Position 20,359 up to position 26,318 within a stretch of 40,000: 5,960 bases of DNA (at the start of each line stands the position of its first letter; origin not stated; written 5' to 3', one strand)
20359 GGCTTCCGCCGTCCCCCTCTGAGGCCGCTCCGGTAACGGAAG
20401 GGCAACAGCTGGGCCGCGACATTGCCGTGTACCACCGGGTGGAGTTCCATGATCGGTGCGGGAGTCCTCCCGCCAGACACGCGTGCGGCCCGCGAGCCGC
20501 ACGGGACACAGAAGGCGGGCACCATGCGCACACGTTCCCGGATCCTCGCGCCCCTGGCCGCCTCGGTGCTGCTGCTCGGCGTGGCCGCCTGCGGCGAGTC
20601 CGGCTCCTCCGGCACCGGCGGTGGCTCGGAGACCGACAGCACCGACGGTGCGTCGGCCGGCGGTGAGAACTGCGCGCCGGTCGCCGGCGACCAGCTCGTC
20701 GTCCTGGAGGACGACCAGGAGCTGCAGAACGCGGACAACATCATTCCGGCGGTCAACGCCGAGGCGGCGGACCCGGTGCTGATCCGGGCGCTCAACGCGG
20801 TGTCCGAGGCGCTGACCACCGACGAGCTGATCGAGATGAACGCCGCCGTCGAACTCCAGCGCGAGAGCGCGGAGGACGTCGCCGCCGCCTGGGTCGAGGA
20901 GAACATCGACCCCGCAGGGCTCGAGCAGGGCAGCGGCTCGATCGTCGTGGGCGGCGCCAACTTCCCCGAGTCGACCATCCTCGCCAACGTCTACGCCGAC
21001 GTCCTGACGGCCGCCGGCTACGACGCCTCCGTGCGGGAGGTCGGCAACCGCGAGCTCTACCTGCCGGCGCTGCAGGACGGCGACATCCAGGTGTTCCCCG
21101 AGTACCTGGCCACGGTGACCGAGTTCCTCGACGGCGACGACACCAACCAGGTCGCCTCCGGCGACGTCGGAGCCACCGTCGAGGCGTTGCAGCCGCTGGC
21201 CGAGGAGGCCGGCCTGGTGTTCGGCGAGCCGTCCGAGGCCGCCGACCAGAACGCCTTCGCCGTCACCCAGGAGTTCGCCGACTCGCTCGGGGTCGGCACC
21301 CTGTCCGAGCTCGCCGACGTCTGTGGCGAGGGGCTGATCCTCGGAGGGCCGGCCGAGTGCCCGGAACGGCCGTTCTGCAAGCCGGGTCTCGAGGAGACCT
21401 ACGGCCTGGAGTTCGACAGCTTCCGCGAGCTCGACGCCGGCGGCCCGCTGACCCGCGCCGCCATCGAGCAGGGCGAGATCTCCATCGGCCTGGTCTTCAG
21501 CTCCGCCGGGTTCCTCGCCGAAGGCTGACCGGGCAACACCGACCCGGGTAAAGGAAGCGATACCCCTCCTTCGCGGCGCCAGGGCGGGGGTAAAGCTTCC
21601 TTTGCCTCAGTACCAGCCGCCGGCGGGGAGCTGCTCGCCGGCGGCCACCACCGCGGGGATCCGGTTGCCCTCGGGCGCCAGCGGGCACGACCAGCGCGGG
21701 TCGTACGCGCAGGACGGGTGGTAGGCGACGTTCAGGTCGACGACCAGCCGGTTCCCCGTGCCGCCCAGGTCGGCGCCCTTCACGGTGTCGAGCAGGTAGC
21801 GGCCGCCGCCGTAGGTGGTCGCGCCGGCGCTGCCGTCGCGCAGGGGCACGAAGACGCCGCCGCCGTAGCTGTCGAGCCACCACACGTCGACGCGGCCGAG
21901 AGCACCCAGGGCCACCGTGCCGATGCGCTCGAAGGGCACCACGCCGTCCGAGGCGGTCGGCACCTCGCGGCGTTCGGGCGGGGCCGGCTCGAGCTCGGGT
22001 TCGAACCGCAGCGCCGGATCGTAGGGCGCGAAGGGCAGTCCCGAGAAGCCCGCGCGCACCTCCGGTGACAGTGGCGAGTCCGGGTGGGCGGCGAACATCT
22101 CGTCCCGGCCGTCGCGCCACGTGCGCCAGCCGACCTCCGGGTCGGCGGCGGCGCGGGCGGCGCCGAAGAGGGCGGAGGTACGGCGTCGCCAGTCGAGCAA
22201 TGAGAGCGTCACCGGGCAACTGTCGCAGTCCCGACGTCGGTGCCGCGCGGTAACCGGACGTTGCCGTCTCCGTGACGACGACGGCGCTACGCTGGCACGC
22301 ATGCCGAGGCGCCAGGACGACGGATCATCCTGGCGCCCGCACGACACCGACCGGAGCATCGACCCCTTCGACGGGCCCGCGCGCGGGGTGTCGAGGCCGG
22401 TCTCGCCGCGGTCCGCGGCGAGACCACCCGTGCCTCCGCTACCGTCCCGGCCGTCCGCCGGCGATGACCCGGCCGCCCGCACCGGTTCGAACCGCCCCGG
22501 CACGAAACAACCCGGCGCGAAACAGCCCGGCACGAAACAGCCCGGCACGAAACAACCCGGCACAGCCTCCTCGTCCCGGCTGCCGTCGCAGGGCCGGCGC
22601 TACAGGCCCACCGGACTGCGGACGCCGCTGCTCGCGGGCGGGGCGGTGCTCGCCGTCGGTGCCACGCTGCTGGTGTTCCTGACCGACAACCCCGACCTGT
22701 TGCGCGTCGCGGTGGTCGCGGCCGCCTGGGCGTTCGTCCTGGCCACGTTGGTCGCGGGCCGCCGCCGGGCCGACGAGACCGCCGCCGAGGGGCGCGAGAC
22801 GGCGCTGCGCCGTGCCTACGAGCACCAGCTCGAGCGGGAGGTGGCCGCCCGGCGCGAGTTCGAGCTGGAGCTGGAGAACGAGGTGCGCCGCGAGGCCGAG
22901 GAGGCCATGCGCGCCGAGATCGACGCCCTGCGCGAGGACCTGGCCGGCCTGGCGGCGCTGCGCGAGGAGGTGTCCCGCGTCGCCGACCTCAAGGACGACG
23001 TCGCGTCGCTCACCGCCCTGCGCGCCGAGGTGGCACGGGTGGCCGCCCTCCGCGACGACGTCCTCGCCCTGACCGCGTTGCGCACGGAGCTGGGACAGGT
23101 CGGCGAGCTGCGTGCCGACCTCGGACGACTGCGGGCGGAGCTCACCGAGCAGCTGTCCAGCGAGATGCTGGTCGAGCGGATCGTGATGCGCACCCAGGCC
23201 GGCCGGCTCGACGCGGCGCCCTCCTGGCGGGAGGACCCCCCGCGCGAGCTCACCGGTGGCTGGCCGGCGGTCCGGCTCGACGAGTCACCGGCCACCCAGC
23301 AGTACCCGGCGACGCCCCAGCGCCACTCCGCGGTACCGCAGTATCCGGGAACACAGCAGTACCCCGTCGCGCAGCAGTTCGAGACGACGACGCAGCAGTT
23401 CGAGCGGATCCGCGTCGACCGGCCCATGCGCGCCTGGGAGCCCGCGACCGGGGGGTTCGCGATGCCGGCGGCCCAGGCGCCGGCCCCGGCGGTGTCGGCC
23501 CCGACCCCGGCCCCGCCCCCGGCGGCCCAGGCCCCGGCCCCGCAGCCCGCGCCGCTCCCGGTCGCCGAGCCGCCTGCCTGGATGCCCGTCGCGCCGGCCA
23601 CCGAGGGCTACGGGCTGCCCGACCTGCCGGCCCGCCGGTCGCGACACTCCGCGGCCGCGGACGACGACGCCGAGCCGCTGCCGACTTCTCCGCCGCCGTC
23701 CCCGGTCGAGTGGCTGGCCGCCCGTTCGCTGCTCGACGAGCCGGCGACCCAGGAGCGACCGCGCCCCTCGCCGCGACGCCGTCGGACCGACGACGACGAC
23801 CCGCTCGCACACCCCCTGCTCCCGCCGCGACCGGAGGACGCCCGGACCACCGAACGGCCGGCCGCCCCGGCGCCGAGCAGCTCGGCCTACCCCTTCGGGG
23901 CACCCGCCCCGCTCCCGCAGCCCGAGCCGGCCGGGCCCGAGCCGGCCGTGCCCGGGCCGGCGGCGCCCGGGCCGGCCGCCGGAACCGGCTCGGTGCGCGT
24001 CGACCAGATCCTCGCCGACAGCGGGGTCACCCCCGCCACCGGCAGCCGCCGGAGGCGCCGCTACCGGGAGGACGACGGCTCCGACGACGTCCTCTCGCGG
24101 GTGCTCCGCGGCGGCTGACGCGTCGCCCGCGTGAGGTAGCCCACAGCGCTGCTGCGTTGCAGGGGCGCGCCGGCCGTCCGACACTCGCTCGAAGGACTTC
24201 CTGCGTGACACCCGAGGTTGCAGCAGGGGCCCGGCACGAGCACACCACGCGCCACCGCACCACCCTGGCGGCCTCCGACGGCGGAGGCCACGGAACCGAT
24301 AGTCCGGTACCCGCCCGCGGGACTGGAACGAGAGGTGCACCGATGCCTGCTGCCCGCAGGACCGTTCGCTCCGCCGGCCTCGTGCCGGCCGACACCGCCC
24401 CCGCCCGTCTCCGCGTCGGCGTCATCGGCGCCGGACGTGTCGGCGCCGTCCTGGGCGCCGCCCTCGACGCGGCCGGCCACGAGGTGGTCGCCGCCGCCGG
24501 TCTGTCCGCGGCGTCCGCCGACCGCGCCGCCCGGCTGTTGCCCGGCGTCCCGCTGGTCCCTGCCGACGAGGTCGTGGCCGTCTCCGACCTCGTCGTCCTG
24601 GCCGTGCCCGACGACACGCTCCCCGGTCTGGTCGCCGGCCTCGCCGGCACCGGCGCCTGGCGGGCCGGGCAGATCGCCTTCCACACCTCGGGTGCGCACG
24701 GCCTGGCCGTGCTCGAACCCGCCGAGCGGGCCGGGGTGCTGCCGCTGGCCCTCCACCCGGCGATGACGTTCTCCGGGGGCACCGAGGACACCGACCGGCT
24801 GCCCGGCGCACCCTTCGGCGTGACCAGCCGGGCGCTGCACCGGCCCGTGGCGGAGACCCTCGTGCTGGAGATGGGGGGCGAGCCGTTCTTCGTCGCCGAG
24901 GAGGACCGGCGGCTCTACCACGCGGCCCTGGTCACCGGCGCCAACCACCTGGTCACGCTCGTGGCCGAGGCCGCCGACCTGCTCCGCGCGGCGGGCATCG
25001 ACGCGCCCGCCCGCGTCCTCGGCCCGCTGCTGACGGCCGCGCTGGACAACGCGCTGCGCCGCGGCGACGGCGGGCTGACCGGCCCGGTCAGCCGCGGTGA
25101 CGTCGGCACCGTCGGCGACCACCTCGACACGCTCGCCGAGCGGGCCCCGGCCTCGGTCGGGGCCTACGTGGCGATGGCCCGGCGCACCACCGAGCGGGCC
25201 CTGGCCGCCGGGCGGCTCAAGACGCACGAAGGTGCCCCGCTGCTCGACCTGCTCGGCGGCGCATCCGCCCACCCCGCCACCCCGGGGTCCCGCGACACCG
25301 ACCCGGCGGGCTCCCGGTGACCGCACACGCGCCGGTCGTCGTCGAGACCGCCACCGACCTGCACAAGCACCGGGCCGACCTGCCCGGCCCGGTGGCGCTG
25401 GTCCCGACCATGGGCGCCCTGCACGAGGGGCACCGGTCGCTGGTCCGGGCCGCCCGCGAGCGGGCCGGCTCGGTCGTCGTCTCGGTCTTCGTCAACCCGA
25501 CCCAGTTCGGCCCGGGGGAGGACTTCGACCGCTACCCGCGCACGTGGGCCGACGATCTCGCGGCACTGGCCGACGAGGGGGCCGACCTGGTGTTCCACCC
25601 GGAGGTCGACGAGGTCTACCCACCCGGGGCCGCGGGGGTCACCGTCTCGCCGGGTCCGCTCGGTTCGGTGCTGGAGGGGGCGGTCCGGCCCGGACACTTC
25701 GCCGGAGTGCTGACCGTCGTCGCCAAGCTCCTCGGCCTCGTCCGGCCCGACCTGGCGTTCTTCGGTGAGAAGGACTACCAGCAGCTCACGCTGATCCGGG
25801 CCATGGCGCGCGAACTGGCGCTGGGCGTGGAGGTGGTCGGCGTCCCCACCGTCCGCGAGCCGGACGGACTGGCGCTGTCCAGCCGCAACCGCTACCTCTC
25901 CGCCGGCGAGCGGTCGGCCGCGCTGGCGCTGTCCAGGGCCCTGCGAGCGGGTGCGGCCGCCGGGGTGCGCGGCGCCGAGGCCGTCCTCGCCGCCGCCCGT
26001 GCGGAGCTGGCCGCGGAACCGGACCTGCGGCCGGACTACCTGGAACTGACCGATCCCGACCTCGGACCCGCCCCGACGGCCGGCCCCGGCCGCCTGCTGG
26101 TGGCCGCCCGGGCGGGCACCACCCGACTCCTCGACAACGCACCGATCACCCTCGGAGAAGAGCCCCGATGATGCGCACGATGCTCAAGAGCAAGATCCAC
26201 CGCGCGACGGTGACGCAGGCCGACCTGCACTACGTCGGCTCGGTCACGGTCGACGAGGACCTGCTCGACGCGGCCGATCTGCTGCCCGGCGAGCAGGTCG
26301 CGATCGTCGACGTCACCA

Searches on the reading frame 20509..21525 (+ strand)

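Call 57: search_protein_families(library=pfam, proteins=[window:20509-21525:+], max_evalue=0.00001)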
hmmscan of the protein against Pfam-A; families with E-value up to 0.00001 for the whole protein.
window:20509-21525:+ (339 aa): 1 family
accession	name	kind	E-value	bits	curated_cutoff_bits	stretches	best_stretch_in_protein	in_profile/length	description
PF04069.17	OpuAC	-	4.6e-39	135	21.2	2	144-334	2-181/257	Substrate binding domain of ABC-type glycine betaine transport system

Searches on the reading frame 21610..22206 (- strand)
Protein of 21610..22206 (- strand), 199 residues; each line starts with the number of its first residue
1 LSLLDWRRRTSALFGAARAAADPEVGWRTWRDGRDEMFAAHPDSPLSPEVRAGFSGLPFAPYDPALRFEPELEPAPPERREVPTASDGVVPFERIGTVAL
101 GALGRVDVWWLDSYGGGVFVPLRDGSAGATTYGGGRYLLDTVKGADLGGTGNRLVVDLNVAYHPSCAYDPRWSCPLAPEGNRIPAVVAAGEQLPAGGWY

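Call 58: search_protein_families(library=pfam, proteins=[window:21610-22206:-], max_evalue=0.00001)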
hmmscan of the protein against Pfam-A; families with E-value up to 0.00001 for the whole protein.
window:21610-22206:- (199 aa): 1 family
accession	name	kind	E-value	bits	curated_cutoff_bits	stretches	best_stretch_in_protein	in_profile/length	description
PF07920.16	DUF1684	-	2.5e-36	125.4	25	1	53-192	2-139/139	Protein of unknown function (DUF1684)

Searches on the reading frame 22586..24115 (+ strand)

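Call 58: search_protein_families(library=pfam, proteins=[window:22586-24115:+], max_evalue=0.00001)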
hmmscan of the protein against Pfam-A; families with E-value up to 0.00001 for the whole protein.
window:22586-24115:+ (510 aa): 1 family
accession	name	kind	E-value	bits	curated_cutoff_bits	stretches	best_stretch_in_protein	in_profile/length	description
PF20570.3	DUF6779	-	2.8e-17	63.8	28.1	1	39-148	1-105/108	Domain of unknown function (DUF6779)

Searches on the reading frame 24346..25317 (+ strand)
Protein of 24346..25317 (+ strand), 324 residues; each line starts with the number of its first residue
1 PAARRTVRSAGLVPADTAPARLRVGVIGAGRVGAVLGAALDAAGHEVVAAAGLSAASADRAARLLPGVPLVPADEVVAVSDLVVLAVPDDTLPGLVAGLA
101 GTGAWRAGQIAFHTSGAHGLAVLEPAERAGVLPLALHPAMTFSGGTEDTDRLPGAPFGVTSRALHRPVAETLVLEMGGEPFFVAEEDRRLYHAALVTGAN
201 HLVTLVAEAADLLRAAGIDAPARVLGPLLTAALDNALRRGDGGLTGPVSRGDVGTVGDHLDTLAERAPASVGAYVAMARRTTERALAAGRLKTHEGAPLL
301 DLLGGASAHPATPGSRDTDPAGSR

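Call 58: search_protein_families(library=pfam, proteins=[window:24346-25317:+], max_evalue=0.00001)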
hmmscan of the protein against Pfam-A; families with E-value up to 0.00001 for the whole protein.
window:24346-25317:+ (324 aa): 3 families
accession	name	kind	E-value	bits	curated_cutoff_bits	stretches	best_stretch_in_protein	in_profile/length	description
PF10727.15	Rossmann-like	-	1.4e-37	128.9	23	1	15-138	8-131/131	Rossmann-like domain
PF10728.14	DUF2520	-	1e-34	119.4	25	1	156-280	2-124/125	Domain of unknown function (DUF2520)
PF03807.23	F420_oxidored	-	4.7e-08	34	21.6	1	23-99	1-79/94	NADP oxidoreductase coenzyme F420-dependent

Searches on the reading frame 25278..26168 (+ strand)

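Call 58: search_protein_families(library=pfam, proteins=[window:25278-26168:+], max_evalue=0.00001)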
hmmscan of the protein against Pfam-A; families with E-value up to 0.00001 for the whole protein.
window:25278-26168:+ (297 aa): 1 family
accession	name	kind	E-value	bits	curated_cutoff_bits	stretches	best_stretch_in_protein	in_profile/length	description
PF02569.21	Pantoate_ligase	-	8e-95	317.5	20.7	1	23-288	4-267/268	Pantoate-beta-alanine ligase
